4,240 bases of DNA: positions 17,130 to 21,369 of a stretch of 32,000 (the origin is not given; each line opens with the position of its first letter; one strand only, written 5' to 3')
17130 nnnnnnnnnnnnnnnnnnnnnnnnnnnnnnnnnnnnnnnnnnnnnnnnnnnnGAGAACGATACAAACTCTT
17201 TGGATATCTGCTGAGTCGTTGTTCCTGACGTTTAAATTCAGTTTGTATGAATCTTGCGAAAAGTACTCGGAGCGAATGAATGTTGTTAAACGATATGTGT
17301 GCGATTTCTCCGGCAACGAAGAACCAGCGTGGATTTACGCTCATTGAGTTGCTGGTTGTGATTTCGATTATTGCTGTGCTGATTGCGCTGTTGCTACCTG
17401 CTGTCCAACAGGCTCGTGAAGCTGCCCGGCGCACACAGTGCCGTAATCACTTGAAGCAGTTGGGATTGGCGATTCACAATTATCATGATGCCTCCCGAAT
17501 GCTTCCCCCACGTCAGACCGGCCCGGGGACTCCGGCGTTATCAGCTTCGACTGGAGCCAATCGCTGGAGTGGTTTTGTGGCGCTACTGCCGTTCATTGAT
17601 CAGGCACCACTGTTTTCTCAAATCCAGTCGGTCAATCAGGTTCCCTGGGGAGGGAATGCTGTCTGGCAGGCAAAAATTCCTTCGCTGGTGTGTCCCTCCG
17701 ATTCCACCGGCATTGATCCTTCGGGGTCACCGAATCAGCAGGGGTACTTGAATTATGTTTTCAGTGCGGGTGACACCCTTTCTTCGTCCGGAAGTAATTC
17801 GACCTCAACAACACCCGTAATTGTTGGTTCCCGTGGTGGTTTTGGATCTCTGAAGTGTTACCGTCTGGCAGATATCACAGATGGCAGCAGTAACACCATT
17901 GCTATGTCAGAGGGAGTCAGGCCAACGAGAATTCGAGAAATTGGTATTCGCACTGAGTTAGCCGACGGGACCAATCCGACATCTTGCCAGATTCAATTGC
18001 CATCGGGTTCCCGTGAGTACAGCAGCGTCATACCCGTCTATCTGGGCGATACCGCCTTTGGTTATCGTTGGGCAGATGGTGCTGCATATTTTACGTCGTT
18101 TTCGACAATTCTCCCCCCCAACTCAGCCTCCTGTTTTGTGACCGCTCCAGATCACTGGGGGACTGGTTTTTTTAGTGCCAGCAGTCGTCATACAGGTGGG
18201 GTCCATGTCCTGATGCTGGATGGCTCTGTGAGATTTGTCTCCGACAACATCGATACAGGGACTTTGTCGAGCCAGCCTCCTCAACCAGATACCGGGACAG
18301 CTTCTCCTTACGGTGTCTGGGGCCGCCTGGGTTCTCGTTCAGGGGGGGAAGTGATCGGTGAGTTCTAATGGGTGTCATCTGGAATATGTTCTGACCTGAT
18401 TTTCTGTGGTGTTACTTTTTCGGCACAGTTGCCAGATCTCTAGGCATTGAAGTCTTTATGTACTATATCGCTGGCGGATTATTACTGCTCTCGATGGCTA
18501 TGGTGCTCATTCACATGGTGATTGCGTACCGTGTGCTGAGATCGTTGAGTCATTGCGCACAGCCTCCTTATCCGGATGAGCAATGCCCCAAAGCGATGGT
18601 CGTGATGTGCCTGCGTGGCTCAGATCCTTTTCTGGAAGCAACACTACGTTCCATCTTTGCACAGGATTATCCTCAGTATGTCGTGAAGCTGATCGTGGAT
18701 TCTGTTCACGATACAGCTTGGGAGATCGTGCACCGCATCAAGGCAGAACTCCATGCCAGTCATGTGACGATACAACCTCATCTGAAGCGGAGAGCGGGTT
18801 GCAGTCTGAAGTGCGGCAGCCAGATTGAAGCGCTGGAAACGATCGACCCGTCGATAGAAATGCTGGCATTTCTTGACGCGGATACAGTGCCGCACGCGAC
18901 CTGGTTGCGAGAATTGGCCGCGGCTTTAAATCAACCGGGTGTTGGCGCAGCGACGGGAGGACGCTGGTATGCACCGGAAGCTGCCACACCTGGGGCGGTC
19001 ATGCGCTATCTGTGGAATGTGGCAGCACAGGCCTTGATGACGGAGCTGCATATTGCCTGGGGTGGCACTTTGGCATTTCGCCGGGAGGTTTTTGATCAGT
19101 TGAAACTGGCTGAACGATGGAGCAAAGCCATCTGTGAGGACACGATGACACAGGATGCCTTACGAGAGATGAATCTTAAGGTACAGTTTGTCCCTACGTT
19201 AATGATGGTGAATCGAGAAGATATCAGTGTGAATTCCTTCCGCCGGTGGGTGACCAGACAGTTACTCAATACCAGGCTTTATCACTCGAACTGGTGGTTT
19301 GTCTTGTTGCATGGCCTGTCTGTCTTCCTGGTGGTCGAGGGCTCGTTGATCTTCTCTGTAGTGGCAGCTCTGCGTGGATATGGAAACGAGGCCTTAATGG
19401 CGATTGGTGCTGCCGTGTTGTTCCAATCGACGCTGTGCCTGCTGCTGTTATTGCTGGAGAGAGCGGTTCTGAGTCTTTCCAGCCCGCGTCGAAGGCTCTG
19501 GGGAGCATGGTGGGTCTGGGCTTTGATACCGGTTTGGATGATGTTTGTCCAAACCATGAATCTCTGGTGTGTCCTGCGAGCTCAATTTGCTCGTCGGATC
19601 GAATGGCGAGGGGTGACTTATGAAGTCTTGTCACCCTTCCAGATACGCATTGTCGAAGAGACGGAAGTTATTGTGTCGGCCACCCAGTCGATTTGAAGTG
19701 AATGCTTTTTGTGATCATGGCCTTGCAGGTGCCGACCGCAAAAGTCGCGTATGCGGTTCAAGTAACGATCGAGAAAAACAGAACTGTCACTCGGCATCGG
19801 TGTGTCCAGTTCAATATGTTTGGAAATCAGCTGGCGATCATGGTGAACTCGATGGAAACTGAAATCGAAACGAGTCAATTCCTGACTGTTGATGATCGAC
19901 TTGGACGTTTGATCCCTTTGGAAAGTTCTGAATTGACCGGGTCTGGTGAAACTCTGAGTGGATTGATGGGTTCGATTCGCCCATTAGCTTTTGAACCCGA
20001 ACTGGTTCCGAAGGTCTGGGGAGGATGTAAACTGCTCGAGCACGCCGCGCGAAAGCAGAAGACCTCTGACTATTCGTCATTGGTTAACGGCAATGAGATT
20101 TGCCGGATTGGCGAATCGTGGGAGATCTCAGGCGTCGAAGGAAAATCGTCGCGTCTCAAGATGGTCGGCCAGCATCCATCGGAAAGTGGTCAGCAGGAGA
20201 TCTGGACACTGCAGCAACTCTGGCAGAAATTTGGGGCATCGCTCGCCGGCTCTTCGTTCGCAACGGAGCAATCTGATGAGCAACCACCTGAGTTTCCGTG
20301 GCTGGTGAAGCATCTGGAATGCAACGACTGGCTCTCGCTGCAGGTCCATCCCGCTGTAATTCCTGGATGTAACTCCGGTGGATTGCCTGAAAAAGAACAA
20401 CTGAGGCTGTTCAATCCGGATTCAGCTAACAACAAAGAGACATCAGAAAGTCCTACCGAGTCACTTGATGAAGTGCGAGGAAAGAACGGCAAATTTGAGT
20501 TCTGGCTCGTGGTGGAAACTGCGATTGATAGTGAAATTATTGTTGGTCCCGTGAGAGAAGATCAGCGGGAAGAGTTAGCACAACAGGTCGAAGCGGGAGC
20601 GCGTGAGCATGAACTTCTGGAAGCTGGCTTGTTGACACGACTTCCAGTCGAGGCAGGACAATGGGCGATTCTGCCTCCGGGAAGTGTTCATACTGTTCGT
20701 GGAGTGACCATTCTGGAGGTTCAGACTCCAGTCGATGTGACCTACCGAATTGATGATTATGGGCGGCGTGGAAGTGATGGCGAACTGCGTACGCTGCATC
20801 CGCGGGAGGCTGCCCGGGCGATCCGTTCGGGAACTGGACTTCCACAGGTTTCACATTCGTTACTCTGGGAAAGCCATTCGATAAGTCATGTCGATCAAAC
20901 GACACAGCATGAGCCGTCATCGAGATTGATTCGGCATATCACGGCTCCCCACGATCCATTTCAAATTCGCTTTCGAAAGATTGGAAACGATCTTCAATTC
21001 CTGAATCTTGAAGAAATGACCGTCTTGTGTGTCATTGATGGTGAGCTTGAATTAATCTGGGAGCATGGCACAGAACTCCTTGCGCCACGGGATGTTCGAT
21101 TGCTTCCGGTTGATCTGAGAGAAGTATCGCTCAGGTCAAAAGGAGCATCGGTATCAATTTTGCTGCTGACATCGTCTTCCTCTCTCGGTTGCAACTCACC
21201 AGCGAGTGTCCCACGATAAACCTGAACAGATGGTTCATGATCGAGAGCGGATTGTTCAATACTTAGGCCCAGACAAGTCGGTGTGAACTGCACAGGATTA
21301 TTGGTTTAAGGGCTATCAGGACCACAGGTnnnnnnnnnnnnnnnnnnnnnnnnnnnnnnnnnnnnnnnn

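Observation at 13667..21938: Co-directional membrane glycosylation cluster of unusual composition (main candidate system)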

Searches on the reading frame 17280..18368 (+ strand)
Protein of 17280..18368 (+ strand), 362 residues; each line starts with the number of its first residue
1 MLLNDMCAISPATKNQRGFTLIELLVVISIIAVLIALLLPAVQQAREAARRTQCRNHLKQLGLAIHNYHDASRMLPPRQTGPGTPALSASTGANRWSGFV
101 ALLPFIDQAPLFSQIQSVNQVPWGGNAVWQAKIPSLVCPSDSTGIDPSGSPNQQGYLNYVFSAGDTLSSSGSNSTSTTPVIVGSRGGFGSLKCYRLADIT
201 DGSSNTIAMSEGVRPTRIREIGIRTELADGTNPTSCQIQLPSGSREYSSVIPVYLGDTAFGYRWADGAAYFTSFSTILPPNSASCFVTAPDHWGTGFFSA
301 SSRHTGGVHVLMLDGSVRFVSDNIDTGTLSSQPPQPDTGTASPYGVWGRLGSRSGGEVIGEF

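Call 4: search_protein_families(library=pfam, proteins=[window:17280-18368:+], max_evalue=0.01)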
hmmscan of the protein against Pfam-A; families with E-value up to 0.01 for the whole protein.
window:17280-18368:+ (362 aa): 2 families
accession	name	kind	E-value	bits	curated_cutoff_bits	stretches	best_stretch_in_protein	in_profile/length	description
PF07596.16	SBP_bac_10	-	3.1e-52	178.7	23.3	1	43-326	1-267/268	Protein of unknown function (DUF1559)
PF07963.17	N_methyl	-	9.7e-10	38.1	21.2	1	14-39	2-27/27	Prokaryotic N-terminal methylation motif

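Call 10: search_protein_families(library=ncbifam, proteins=[window:17280-18368:+], max_evalue=0.01)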
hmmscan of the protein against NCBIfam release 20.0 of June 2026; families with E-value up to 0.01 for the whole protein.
window:17280-18368:+ (362 aa): 17 families
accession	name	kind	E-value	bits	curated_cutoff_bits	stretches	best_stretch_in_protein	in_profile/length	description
TIGR04294.2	pre_pil_HX9DG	domain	4.7e-11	42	19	1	300-321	1-22/22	H-X9-DG-CTERM domain-containing protein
TIGR01710.1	typeII_sec_gspG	equivalog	2.3e-09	37.4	88.85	1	17-81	1-65/134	type II secretion system major pseudopilin GspG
NF040999.1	pilin_ComGC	equivalog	5e-08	33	75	1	17-60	2-45/84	competence type IV pilus major pilin ComGC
TIGR02532.1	IV_pilin_GFxxxE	domain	5.6e-08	32.3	16.3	1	16-39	1-24/24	prepilin-type N-terminal cleavage/methylation domain-containing protein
NF007862.0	PRK10574.1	equivalog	5.7e-08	33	138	1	14-45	2-33/145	prepilin peptidase-dependent pilin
TIGR01708.2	typeII_sec_gspH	equivalog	2e-07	31.2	80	1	16-64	1-46/169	type II secretion system minor pseudopilin GspH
NF041013.1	T4P_ComGE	equivalog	3.2e-07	30.3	49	1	14-49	1-36/83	competence type IV pilus minor pilin ComGE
TIGR02596.1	TIGR02596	subfamily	4.3e-06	26.9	70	1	19-58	1-40/196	Verru_Chthon cassette protein D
NF041775.1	typeIV_PilA_Myxo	equivalog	1.6e-05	25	400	1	15-64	9-58/214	type IV pilin protein PilA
NF007800.0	PRK10506.1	equivalog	2.9e-05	24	158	1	13-59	5-51/163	prepilin peptidase-dependent protein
TIGR01707.1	gspI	equivalog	7.5e-05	23.2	44.35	1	18-53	1-36/101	type II secretion system minor pseudopilin GspI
NF040982.1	ComGD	equivalog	0.00014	22.3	70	1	16-61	1-46/139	competence type IV pilus minor pilin ComGD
TIGR02599.1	TIGR02599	subfamily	0.00024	20.5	256.5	1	18-56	1-39/361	Verru_Chthon cassette protein C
NF047828.1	T3SSXpsI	equivalog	0.0012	18.9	150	1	16-51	1-36/132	type II secretion system protein XpsI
NF041002.1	pilin_ComGF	equivalog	0.0015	18.8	80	1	16-53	1-38/139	competence type IV pilus minor pilin ComGF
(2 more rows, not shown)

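Call 72: search_solved_structures(query=A3, max_evalue=1)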
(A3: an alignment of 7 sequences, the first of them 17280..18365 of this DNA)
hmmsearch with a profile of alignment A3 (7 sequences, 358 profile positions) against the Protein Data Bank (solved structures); distinct sequences matched with E-value up to 1: 21.
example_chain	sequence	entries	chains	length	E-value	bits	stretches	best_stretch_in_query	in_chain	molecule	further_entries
9egp_A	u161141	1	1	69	1e-10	44.5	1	14-75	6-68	Geopilin domain 1 protein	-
7tgg_A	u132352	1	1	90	2.5e-10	43.2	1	11-77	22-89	Geopilin domain 1 protein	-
2m7g_A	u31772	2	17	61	4.8e-08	35.7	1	18-77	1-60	Geopilin domain 1 protein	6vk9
8pfb_G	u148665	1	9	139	1.2e-07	34.4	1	18-80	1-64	Type IV pilin PilE1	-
9laa_A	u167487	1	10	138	2e-07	33.7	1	12-41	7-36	Type IV pilin protein PilA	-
8tj2_C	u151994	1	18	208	3.3e-07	33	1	18-66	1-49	Type IV major pilin protein PilA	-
2hi2_A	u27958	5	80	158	5e-06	29.1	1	18-44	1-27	Fimbrial protein | PilA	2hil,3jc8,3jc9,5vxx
1ay2_A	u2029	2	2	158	5.6e-06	28.9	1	18-44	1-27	TYPE 4 PILIN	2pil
8p3b_A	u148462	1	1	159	9.7e-06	28.1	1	18-43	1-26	Fimbrial protein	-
6xxd_A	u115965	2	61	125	1.4e-05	27.6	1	18-52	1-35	PilA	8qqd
5kua_A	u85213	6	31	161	1.4e-05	27.6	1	18-43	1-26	pilin | Neisseria meningitidis PilE variant SB-GATDH | Neisseria meningitidis PilE, SB-DATDH variant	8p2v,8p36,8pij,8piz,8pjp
6gv9_A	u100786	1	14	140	1.5e-05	27.5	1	18-43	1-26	Prepilin peptidase-dependent protein D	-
8tum_e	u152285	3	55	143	1.6e-05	27.4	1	18-43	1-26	Type IV major pilin protein PilA | Pilin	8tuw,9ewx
5wda_A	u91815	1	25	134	8e-05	25.1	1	18-85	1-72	General secretion pathway protein G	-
1oqw_A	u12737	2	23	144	0.00012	24.5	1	18-45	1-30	Fimbrial protein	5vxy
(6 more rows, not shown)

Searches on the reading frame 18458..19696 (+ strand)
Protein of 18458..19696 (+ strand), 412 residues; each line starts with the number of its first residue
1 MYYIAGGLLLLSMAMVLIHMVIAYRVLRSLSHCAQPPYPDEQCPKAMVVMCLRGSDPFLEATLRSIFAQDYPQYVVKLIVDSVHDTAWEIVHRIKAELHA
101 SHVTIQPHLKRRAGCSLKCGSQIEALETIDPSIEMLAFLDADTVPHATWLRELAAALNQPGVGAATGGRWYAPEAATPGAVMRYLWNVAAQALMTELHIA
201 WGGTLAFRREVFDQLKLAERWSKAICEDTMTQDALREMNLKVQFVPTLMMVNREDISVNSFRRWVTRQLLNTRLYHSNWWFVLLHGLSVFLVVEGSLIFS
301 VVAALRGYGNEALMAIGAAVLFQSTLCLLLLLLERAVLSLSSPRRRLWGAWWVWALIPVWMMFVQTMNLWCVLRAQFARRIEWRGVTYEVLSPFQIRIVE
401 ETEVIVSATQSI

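Call 4: search_protein_families(library=pfam, proteins=[window:18458-19696:+], max_evalue=0.01)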
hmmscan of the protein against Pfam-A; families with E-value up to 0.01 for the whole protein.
window:18458-19696:+ (412 aa): 4 families
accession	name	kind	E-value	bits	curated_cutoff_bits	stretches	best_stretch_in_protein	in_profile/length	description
PF13641.12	Glyco_tranf_2_3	-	4.4e-15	56.8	27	1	47-253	4-212/230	Glycosyltransferase like family 2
PF13506.12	Glyco_transf_21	-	6.2e-12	45.8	21.7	1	114-269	14-170/174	Glycosyl transferase family 21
PF00535.33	Glycos_transf_2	-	1.8e-09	38.2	23.3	1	48-215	2-167/168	Glycosyl transferase family 2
PF13632.12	Glyco_trans_2_3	-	0.00033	21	27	1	137-322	3-183/198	Glycosyl transferase family group 2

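Call 10: search_protein_families(library=ncbifam, proteins=[window:18458-19696:+], max_evalue=0.01)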
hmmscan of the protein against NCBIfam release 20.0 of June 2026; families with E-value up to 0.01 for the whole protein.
window:18458-19696:+ (412 aa): 8 families
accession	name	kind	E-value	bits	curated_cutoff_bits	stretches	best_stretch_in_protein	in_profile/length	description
TIGR03472.1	HpnI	equivalog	6.5e-22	77.9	310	1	5-392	4-366/373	bacteriohopanetetrol glucosamine biosynthesis glycosyltransferase HpnI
TIGR03965.1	mycofact_glyco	equivalog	4.6e-11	42.2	280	1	36-184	66-204/467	mycofactocin biosynthesis glycosyltransferase MftF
NF038299.1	EPS_HpsN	equivalog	2.6e-05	23.4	425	0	48-167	5-117/317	hormogonium polysaccharide biosynthesis glycosyltransferase HpsN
TIGR03469.1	HpnB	hypoth_equivalog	2.7e-05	23.4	379.25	1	24-158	23-161/386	hopene-associated glycosyltransferase HpnB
TIGR03937.1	PgaC_IcaA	equivalog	6.6e-05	22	422.3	1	13-168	12-162/407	poly-beta-1,6-N-acetyl-D-glucosamine synthase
NF041394.1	GtaseAglG_Halo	equivalog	0.00015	21.2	440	1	48-215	5-171/304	glucosyl-dolichyl phosphate glucuronosyltransferase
TIGR04242.1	nodulat_NodC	equivalog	0.00029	19.9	550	1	33-167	37-166/395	chitooligosaccharide synthase NodC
TIGR04283.1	glyco_like_mftF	equivalog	0.0016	18.1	182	1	134-276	74-201/221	TIGR04283 family arsenosugar biosynthesis glycosyltransferase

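Call 58: search_solved_structures(query=window:18458-19696:+, max_evalue=0.01)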
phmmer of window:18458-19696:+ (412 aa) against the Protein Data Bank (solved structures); distinct sequences matched with E-value up to 0.01: 2.
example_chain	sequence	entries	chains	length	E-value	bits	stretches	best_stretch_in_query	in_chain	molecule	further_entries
26qs_A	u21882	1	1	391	0.00025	23.2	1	10-95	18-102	Ceramide glucosyltransferase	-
26qf_A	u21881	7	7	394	0.00025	23.2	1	10-95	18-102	Ceramide glucosyltransferase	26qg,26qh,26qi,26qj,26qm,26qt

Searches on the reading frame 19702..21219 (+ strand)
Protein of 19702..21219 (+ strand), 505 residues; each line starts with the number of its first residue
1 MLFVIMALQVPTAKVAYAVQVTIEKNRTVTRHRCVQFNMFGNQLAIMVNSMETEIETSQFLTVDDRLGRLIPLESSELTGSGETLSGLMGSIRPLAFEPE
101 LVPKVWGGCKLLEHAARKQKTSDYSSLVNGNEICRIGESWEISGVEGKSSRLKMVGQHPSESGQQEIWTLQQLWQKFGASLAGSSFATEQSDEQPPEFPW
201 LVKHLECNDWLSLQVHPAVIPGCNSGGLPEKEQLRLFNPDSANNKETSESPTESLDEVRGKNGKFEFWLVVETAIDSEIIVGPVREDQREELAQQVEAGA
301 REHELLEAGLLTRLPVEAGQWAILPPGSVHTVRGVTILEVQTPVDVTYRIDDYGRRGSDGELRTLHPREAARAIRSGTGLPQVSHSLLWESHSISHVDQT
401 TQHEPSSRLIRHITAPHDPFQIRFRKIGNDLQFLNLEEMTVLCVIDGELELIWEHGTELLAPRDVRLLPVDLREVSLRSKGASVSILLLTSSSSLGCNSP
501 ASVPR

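Call 4: search_protein_families(library=pfam, proteins=[window:19702-21219:+], max_evalue=0.01)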
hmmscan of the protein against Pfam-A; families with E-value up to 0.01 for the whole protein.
window:19702-21219:+ (505 aa): 1 family
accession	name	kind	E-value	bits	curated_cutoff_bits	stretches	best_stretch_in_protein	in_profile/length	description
PF20511.4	PMI_typeI_cat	-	0.0008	20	22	1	155-218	44-103/143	Phosphomannose isomerase type I, catalytic domain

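Call 10: search_protein_families(library=ncbifam, proteins=[window:19702-21219:+], max_evalue=0.01)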
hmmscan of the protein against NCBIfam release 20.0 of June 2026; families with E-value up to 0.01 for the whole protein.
window:19702-21219:+ (505 aa): 1 family
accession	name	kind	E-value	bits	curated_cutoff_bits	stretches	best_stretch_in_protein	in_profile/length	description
TIGR00218.1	manA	equivalog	7.7e-18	64.8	116.2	2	266-480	157-352/359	mannose-6-phosphate isomerase, class I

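Call 49: find_homologous_proteins(query=window:19702-21219:+)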
Query window:19702-21219:+ (505 aa): 384 proteins with E <= 0.001 among 8000 candidates; the best 120 are listed.
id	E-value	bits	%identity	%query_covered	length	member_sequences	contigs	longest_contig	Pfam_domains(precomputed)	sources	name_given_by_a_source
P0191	0.0e+0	1018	90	100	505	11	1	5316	-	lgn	-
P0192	2.4e-267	905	89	90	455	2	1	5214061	-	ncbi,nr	ncbi:class I mannose-6-phosphate isomerase [Planctopirus ephydatiae]|nr:class I mannose-6-phosphate 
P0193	1.6e-120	421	51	86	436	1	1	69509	-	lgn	-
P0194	2.7e-111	391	46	99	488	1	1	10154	-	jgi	jgi:mannose-6-phosphate isomerase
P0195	7.6e-25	106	28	79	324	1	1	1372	PF07883.18,PF20511.5,PF21621.4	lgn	-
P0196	7.5e-24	102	27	78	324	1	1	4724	PF07883.18,PF20511.5,PF21621.4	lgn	-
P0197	1.0e-21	95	29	79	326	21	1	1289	PF20511.5,PF21621.4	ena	-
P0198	1.4e-19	88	28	78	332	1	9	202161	PF20511.5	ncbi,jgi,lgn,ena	ncbi:MAG: type I phosphomannose isomerase catalytic subunit [Bacteroidales bacterium]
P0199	7.2e-19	86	31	56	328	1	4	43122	PF20511.5,PF21621.4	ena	-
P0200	9.3e-19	85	33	57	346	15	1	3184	PF07883.18,PF20511.5,PF21621.4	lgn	-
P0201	1.2e-18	85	31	56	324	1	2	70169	PF07883.18,PF20511.5,PF02311.26,PF21621.4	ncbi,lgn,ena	-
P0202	6.5e-18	83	32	55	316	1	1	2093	PF20511.5,PF21621.4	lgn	-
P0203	6.7e-18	83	31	55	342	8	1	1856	PF20511.5,PF21621.4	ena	-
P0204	1.4e-17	82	27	78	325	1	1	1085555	PF20511.5,PF21621.4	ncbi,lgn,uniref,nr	ncbi:mannose-6-phosphate isomerase type 1 [Balneicella halophila]|uniref:Phosphohexomutase n=1 Tax=B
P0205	1.8e-17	81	27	74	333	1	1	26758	PF07883.18,PF20511.5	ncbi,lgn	-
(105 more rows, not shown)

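Call 51: find_encoding_contigs(protein=P0194, flank=10000, max_places=2)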
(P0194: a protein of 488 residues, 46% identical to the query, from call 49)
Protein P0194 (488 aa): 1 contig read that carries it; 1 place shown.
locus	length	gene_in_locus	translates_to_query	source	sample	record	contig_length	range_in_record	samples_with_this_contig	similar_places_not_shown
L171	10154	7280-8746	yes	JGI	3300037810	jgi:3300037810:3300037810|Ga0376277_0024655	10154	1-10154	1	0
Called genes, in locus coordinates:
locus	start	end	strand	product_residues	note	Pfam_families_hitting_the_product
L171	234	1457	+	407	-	PF02492:cobW, PF07683:CobW_C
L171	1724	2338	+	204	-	-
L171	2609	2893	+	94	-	-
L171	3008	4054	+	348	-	PF07963:N_methyl, PF07596:SBP_bac_10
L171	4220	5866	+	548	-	PF13506:Glyco_transf_21, PF00535:Glycos_transf_2, PF13641:Glyco_tranf_2_3, PF13632:Glyco_trans_2_3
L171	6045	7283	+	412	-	PF13506:Glyco_transf_21, PF00535:Glycos_transf_2 (weak), PF13641:Glyco_tranf_2_3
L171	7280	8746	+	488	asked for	-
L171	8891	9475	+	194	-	-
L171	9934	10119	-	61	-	-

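Call 56: search_solved_structures(query=window:19702-21219:+, max_evalue=0.01, show_alignments=1)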
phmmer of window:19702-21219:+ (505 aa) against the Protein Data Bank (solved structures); distinct sequences matched with E-value up to 0.01: 1.
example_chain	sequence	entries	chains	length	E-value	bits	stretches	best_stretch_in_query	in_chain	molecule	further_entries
1qwr_A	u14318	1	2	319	2.9e-12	49.1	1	257-381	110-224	Mannose-6-phosphate isomerase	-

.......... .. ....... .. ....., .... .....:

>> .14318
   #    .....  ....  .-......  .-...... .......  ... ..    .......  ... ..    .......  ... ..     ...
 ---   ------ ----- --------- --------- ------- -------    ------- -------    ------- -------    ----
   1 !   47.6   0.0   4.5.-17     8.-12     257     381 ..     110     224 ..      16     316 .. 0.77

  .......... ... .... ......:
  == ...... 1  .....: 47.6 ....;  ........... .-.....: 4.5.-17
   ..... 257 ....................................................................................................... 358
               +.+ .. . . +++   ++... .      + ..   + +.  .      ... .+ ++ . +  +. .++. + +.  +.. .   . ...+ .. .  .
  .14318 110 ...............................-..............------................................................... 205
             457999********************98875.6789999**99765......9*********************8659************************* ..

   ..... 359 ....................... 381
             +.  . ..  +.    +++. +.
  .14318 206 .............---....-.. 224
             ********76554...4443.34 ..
